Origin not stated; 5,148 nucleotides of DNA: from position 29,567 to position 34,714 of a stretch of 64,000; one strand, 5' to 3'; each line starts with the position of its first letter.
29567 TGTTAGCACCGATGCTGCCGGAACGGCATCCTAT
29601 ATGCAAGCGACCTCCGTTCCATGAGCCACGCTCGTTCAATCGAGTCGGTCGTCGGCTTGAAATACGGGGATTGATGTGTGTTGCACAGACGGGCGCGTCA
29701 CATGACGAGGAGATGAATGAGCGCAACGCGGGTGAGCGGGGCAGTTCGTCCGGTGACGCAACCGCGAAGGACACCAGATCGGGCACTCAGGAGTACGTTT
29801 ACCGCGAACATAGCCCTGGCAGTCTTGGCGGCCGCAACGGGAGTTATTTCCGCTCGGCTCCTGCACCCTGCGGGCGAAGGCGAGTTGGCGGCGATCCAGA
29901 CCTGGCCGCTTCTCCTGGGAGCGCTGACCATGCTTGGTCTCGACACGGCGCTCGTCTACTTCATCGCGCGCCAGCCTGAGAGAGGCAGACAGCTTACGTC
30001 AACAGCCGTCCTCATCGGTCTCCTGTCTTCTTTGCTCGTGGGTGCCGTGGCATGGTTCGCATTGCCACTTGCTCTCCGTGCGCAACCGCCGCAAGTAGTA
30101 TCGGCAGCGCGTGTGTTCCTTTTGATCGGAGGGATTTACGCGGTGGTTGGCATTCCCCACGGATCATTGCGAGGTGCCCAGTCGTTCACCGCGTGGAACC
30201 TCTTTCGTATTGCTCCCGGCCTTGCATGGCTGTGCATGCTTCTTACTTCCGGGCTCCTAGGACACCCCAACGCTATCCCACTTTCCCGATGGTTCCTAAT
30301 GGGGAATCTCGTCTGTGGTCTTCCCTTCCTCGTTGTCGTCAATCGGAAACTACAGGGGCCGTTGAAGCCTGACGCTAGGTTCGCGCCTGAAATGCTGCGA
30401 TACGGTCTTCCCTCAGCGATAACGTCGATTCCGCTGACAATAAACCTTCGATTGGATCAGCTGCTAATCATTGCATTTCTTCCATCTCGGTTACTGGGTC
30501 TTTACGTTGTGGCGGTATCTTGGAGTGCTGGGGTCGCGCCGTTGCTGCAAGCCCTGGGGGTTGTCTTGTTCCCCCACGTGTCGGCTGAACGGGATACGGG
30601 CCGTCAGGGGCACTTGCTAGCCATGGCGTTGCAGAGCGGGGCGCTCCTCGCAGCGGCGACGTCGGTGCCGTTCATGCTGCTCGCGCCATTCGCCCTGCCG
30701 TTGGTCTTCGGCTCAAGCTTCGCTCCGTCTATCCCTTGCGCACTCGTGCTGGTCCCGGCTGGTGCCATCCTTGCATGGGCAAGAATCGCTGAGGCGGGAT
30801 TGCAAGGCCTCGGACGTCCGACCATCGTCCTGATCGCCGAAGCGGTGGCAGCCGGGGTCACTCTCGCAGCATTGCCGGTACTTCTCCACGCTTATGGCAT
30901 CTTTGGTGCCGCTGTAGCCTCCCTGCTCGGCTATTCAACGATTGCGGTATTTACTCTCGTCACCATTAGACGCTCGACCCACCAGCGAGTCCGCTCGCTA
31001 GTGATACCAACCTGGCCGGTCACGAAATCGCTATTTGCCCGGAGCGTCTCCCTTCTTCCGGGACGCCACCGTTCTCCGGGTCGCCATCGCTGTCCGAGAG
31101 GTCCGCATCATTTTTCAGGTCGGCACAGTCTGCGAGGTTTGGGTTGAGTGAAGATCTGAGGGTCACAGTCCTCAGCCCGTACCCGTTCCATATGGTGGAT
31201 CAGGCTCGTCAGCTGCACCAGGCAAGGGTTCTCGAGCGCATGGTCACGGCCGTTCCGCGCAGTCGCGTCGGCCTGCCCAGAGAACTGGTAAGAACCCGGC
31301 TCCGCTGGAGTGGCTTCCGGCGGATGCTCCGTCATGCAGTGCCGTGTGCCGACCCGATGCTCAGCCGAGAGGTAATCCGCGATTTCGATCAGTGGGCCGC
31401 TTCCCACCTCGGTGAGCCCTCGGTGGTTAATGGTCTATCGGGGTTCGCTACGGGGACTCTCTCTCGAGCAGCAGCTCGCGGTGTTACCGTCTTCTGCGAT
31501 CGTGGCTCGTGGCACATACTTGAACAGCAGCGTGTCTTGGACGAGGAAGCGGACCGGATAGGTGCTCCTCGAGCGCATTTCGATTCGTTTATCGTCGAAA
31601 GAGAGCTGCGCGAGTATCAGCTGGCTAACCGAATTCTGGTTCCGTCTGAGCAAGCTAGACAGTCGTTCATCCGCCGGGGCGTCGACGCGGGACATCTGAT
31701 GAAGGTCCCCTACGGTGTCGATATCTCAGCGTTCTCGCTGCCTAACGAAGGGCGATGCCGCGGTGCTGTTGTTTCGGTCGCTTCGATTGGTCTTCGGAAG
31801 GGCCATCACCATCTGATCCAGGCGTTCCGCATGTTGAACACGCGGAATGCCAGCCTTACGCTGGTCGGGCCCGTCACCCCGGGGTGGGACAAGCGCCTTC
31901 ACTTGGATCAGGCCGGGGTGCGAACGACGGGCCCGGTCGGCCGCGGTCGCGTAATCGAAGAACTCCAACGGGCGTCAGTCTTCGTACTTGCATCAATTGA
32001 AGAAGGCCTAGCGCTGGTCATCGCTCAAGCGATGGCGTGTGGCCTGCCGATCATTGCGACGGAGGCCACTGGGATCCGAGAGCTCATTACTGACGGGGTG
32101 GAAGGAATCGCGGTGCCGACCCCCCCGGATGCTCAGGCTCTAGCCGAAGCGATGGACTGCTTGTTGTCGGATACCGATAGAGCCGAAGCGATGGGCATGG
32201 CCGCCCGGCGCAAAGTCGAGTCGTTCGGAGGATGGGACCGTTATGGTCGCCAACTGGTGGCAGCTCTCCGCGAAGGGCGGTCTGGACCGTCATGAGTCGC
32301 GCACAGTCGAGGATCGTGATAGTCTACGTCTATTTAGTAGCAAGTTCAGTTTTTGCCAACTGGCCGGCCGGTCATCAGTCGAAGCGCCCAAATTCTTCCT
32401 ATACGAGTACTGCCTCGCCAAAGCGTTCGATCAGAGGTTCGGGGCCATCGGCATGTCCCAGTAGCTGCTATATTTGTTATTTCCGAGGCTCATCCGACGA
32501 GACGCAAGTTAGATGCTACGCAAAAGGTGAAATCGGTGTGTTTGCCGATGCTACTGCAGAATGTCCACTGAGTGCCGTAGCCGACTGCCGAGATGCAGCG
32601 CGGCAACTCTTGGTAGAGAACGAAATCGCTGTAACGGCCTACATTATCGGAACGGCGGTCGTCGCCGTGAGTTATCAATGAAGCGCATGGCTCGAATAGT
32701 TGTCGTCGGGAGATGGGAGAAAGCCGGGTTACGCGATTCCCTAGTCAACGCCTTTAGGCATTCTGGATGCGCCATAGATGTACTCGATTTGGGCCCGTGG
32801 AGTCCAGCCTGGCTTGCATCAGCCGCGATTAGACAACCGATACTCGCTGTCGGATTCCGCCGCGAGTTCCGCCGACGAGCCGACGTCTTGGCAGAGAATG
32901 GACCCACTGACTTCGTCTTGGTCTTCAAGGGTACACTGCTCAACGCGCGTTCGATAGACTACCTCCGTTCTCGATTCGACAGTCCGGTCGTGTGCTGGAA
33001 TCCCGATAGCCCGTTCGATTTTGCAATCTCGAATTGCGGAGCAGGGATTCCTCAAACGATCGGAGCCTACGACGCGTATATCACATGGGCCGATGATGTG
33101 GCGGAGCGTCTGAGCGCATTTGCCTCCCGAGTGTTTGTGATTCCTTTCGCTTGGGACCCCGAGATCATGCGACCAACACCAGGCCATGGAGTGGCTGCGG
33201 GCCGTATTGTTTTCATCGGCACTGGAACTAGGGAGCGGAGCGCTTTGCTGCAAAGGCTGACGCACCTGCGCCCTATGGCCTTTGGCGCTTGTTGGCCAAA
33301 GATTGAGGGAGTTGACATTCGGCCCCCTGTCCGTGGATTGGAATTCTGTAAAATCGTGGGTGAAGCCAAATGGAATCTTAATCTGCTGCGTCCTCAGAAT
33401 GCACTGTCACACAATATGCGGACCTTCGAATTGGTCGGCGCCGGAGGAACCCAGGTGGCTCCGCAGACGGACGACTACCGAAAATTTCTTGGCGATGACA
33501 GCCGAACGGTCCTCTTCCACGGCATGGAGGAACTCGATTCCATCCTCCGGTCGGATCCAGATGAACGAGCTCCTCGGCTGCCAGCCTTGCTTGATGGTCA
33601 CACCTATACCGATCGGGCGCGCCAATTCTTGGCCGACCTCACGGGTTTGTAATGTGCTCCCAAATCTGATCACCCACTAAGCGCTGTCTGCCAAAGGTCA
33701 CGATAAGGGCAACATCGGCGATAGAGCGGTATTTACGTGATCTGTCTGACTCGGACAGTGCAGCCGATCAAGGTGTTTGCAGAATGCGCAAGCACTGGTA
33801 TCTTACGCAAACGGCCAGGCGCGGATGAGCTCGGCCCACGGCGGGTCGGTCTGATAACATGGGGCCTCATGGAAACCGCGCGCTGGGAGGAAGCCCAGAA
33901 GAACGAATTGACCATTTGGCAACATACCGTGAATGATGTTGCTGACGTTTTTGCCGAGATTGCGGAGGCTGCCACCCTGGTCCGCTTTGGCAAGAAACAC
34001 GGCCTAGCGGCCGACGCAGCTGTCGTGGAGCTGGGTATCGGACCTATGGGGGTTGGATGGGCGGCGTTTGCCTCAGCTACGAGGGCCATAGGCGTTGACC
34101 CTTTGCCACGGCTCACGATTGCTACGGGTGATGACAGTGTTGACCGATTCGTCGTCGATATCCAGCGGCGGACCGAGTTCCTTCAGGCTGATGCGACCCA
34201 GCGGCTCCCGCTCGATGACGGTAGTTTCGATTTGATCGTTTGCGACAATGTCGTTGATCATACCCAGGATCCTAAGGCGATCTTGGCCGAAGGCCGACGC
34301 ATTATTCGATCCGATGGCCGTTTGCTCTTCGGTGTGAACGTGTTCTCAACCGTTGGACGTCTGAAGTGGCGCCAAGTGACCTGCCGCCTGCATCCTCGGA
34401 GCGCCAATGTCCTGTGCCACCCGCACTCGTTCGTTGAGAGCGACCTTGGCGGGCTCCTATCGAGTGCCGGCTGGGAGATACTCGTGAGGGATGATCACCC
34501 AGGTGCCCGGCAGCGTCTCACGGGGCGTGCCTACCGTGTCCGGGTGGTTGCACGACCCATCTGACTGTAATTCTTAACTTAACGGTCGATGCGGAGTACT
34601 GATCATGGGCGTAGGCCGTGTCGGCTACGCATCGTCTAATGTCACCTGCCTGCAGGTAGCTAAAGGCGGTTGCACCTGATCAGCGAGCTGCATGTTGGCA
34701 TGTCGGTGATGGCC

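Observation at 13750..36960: AT-richer mosaic glycan-biosynthesis island inserted between two high-GC blocks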

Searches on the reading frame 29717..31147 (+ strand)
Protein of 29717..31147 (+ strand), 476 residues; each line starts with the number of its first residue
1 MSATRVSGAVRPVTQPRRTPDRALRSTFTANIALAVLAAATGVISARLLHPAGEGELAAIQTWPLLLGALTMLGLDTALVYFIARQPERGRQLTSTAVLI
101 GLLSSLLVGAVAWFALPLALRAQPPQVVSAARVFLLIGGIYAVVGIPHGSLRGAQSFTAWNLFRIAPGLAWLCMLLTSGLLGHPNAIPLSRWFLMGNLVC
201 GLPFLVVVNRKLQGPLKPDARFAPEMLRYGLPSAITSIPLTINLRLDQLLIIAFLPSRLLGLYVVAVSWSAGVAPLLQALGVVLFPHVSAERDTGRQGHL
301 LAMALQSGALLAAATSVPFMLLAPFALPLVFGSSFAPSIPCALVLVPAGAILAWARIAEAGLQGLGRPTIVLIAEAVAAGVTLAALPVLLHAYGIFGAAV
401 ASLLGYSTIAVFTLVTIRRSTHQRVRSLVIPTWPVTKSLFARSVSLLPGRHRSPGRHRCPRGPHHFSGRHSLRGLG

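Call 5: search_protein_families(library=pfam, proteins=[window:29717-31147:+])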
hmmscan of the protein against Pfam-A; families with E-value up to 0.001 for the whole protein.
window:29717-31147:+ (476 aa): 2 families
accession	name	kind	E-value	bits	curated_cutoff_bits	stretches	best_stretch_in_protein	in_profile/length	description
PF01943.22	Polysacc_synt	-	1.8e-13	51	28.2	1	27-289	8-271/274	Polysaccharide biosynthesis protein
PF13440.11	Polysacc_synt_3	-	9.5e-13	48.5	23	1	46-340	3-293/293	Polysaccharide biosynthesis protein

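Call 12: find_encoding_contigs(protein=window:29717-31147:+, flank=10000, max_places=10)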
Protein window:29717-31147:+ (476 aa): 2 contigs read that carry it; 2 places shown.
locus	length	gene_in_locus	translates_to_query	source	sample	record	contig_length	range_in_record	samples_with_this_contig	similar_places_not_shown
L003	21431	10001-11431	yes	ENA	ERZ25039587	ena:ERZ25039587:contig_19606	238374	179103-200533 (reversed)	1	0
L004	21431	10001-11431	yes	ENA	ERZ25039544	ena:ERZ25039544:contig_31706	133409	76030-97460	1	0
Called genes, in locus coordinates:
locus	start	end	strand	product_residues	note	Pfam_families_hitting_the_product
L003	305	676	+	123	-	-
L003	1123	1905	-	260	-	PF03050:DDE_Tnp_IS66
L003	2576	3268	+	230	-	PF12697:Abhydrolase_6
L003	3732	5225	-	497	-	PF13522:GATase_6, PF13537:GATase_7, PF00733:Asn_synthase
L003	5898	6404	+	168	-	-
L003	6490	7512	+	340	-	-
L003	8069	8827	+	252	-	PF13489:Methyltransf_23, PF13847:Methyltransf_31, PF08241:Methyltransf_11, PF08242:Methyltransf_12, PF13649:Methyltransf_25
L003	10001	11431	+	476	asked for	PF01943:Polysacc_synt, PF13440:Polysacc_synt_3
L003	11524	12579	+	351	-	PF00534:Glycos_transf_1, PF13692:Glyco_trans_1_4, PF13524:Glyco_trans_1_2, PF20706:GT4-conflict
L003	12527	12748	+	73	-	-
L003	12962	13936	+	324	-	PF13524:Glyco_trans_1_2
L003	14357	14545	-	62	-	-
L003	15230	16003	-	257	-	-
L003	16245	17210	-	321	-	PF13692:Glyco_trans_1_4 (weak), PF00534:Glycos_transf_1 (weak)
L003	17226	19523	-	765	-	PF00107:ADH_zinc_N, PF01408:GFO_IDH_MocA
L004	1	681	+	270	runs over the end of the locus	PF13489:Methyltransf_23, PF01209:Ubie_methyltran, PF13847:Methyltransf_31, PF08241:Methyltransf_11, PF08242:Methyltransf_12, PF13649:Methyltransf_25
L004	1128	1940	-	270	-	PF03050:DDE_Tnp_IS66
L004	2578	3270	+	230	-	PF12697:Abhydrolase_6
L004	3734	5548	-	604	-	PF13522:GATase_6, PF13537:GATase_7, PF00733:Asn_synthase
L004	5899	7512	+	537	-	-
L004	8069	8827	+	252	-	PF13489:Methyltransf_23, PF13847:Methyltransf_31, PF08241:Methyltransf_11, PF08242:Methyltransf_12, PF13649:Methyltransf_25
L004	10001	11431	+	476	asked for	PF01943:Polysacc_synt, PF13440:Polysacc_synt_3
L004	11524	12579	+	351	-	PF00534:Glycos_transf_1, PF13692:Glyco_trans_1_4, PF13524:Glyco_trans_1_2, PF20706:GT4-conflict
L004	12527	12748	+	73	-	-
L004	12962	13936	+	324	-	PF13524:Glyco_trans_1_2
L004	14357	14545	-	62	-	-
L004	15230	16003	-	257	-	-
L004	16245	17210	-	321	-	PF13692:Glyco_trans_1_4 (weak), PF00534:Glycos_transf_1 (weak)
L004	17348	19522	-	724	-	PF00107:ADH_zinc_N, PF01408:GFO_IDH_MocA, PF22725:GFO_IDH_MocA_C3 (faint)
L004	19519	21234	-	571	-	PF16889:Hepar_II_III_N, PF07940:Hepar_II_III_C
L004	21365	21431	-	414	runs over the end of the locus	PF13439:Glyco_transf_4, PF13579:Glyco_trans_4_4, PF00534:Glycos_transf_1, PF13692:Glyco_trans_1_4, PF13524:Glyco_trans_1_2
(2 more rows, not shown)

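Call 14: find_related_loci(query=L004:17348-19522:-, collection=genome_contigs, flank=10000)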
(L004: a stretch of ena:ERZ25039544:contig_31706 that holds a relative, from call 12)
Query L004:17348-19522:- (724 aa) in genome_contigs; peptide patterns used: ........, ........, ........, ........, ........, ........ (x = any residue, [..] = any of these).
147 stretches matched a pattern; 64 encode a relative of the query (tblastn E <= 1e-3); 61 distinct loci.
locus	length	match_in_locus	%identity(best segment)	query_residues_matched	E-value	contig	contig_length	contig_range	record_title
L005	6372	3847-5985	76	1-717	0e+0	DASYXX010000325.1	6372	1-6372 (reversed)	MAG TPA_asm: Streptosporangiaceae bacterium isolate SMAG_U6319 k141_675444, whole genome shotgun sequence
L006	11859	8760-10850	72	1-721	0e+0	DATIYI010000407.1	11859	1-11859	MAG TPA_asm: Streptosporangiaceae bacterium isolate SMAG_U15271 k141_3855196, whole genome shotgun sequence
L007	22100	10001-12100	73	1-724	0e+0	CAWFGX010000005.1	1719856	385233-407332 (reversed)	MAG: uncultured Actinomycetota bacterium isolate MFD02671.bin.1.140 genome assembly, contig: contig_3477, whole genome s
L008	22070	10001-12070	73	1-715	0e+0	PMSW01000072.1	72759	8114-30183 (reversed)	MAG: Actinomycetota bacterium isolate palsa_506 73.20110700_P1S.2_contig_119, whole genome shotgun sequence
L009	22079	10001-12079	71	1-715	0e+0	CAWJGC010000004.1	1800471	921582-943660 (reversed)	MAG: uncultured Actinomycetota bacterium isolate MFD05377.bin.2.79 genome assembly, contig: contig_13100, whole genome s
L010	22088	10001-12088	70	1-720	0e+0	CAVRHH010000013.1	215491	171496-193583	MAG: uncultured Actinomycetes bacterium isolate MFD05580.bin.1.134 genome assembly, contig: contig_34011, whole genome s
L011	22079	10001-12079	69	1-717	0e+0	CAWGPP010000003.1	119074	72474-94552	MAG: uncultured Actinomycetes bacterium isolate MFD05502.bin.3.12 genome assembly, contig: contig_11769, whole genome sh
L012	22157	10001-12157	71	1-724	0e+0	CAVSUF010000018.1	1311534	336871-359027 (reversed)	MAG: uncultured Actinomycetota bacterium isolate MFD02671.bin.2.19 genome assembly, contig: contig_7144, whole genome sh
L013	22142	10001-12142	71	1-719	0e+0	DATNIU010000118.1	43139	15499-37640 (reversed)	MAG TPA_asm: Streptosporangiaceae bacterium isolate SMAG_U11381 k141_472777, whole genome shotgun sequence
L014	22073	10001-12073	71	1-719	0e+0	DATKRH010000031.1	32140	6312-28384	MAG TPA_asm: Streptosporangiaceae bacterium isolate SMAG_U14023 k141_1363640, whole genome shotgun sequence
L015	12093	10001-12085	69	1-719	0e+0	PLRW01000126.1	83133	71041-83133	MAG: Actinomycetota bacterium isolate bog_764 73.20120700_S1D.88_contig_9011, whole genome shotgun sequence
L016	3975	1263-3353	68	1-719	0e+0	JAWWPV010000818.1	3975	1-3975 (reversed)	MAG: Trebonia sp. isolate BP_379 scaffold_1239344, whole genome shotgun sequence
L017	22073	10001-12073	67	1-716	0e+0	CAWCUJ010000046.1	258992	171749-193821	MAG: uncultured Actinomycetes bacterium isolate MFD01716.bin.2.117 genome assembly, contig: contig_4079, whole genome sh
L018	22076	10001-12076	68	1-717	0e+0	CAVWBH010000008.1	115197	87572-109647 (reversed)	MAG: uncultured Actinomycetes bacterium isolate MFD05502.bin.1.61 genome assembly, contig: contig_8964, whole genome sho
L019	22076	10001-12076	67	1-717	0e+0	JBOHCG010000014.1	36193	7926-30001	MAG: Streptosporangiaceae bacterium isolate SE1511_metabat2.bin.10_sub NODE_130_length_36193_cov_2.907503, whole genome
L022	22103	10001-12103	69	1-717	0e+0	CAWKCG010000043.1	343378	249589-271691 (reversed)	MAG: uncultured Actinomycetes bacterium isolate MFD03044.bin.3.130 genome assembly, contig: contig_4139, whole genome sh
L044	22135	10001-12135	80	1-722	7e-173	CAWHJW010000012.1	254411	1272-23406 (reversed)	MAG: uncultured Actinomycetes bacterium isolate MFD01872.bin.1.210 genome assembly, contig: contig_56187, whole genome s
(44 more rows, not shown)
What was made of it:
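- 61 related loci were found with the oxidoreductase (call 14).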

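Call 53: search_protein_families(library=ncbifam, max_evalue=0.00001, proteins=[L004:17348-19522:-, L004:19519-21234:-, window:29717-31147:+])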
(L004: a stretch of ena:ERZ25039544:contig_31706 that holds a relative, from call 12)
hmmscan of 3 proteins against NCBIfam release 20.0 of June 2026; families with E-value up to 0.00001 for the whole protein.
L004:17348-19522:- (724 aa): 11 families
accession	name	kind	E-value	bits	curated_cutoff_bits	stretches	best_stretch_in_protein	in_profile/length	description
TIGR04380.1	myo_inos_iolG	equivalog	2.5e-26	92.4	355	1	411-637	4-227/330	inositol 2-dehydrogenase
NF052479.1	LevoglcsnDh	equivalog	6.2e-23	81.1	650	1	439-599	41-208/386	levoglucosan dehydrogenase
NF008607.0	PRK11579.1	subfamily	4.4e-15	55.5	330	1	411-548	7-141/346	oxidoreductase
NF041097.1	keto_inos_dh_IolM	equivalog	9.3e-14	50.9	450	1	156-272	190-313/389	scyllo-inosose 3-dehydrogenase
NF052679.1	InsChiInosDhIolG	equivalog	1.1e-11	44.4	540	1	409-596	3-189/343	bifunctional inositol 2-dehydrogenase/D-chiro-inositol 1-dehydrogenase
TIGR01202.1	bchC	equivalog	5.1e-11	42.3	291.25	1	94-295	63-258/308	chlorophyll synthesis pathway protein BchC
NF041392.1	XylDh_Gfo6_Halo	equivalog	3.2e-10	39.3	350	1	411-546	19-157/350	D-xylose 1-dehydrogenase Gfo6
NF040723.1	UDP-GlcNAcDh_Arch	equivalog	3.4e-09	36.6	450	1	434-601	25-186/302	UDP-N-acetylglucosamine 3-dehydrogenase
TIGR03989.1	Rxyl_3153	subfamily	2.7e-08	33.5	440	1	163-354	179-355/370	NDMA-dependent alcohol dehydrogenase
TIGR00692.1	tdh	equivalog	8.4e-08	31.6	458.35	0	84-119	50-85/340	L-threonine 3-dehydrogenase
NF007574.0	PRK10206.1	equivalog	7.5e-06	25.2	352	0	449-516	43-110/345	oxidoreductase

L004:19519-21234:- (571 aa): 0 families

window:29717-31147:+ (476 aa): 0 families

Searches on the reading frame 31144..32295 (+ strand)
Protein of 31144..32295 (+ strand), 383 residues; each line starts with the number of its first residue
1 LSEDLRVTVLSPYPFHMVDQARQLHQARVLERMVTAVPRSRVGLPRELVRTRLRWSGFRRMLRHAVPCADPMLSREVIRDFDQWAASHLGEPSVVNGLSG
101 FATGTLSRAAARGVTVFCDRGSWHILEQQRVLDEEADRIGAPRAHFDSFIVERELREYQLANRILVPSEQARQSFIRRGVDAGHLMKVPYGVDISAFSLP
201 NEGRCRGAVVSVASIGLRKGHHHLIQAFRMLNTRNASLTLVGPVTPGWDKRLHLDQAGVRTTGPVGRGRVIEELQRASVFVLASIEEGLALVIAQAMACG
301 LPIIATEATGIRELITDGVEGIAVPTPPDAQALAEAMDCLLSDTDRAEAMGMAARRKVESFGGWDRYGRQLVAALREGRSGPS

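Call 5: search_protein_families(library=pfam, proteins=[window:31144-32295:+])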
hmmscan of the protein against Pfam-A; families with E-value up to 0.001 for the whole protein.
window:31144-32295:+ (383 aa): 5 families
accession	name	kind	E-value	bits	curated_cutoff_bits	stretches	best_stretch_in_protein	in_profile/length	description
PF00534.26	Glycos_transf_1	-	2.7e-29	102.3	26.4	1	209-356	18-171/172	Glycosyl transferases group 1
PF13692.12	Glyco_trans_1_4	-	4.7e-28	98.7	27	1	209-343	4-142/142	Glycosyl transferases group 1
PF13524.12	Glyco_trans_1_2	-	2.6e-11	44.1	25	1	224-361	5-132/144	Glycosyl transferase-like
PF20706.3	GT4-conflict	-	1.9e-09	37.4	26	1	269-370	274-384/385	Family 4 Glycosyltransferase in conflict systems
PF13439.12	Glyco_transf_4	-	3.8e-05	24.2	28.5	1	62-195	49-169/170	Glycosyltransferase Family 4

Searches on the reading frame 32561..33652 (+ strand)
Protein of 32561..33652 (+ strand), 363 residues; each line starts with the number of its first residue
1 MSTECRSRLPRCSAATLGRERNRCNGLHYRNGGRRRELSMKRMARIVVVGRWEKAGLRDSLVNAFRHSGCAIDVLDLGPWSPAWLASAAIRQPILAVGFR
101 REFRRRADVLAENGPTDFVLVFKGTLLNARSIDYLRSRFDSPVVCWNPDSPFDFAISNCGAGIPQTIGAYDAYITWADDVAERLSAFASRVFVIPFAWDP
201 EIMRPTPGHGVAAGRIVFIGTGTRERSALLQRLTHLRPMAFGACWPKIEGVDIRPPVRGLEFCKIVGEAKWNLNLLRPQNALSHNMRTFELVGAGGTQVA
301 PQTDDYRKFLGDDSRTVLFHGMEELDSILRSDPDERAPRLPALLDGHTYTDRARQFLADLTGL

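Call 5: search_protein_families(library=pfam, proteins=[window:32561-33652:+])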
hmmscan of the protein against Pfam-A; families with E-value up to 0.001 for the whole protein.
window:32561-33652:+ (363 aa): 1 family
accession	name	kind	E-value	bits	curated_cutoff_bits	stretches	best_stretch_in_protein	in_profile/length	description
PF13524.12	Glyco_trans_1_2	-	8.3e-17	61.9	25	1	227-358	3-144/144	Glycosyl transferase-like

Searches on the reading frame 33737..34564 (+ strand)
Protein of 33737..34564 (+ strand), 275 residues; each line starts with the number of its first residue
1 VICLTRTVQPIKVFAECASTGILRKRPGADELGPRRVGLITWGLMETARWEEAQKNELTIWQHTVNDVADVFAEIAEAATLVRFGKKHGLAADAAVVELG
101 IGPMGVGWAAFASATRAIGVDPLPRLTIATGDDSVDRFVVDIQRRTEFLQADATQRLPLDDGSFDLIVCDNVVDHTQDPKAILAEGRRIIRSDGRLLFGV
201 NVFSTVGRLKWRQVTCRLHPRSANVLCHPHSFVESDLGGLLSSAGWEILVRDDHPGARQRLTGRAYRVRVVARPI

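Call 5: search_protein_families(library=pfam, proteins=[window:33737-34564:+])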
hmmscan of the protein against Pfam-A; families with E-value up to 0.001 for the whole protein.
window:33737-34564:+ (275 aa): 5 families
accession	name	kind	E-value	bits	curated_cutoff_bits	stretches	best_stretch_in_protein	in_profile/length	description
PF08241.18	Methyltransf_11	-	1.4e-13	51.7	21.2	1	105-198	8-95/95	Methyltransferase domain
PF13489.12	Methyltransf_23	-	9e-08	32.5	27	1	108-249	36-162/164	Methyltransferase domain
PF13649.12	Methyltransf_25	-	1.1e-07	32.9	27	1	96-194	1-97/97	Methyltransferase domain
PF13847.12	Methyltransf_31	-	2.7e-07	30.8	27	1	145-198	55-109/145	Methyltransferase domain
PF08242.18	Methyltransf_12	-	2.7e-06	28.4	30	1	114-196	20-98/98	Methyltransferase domain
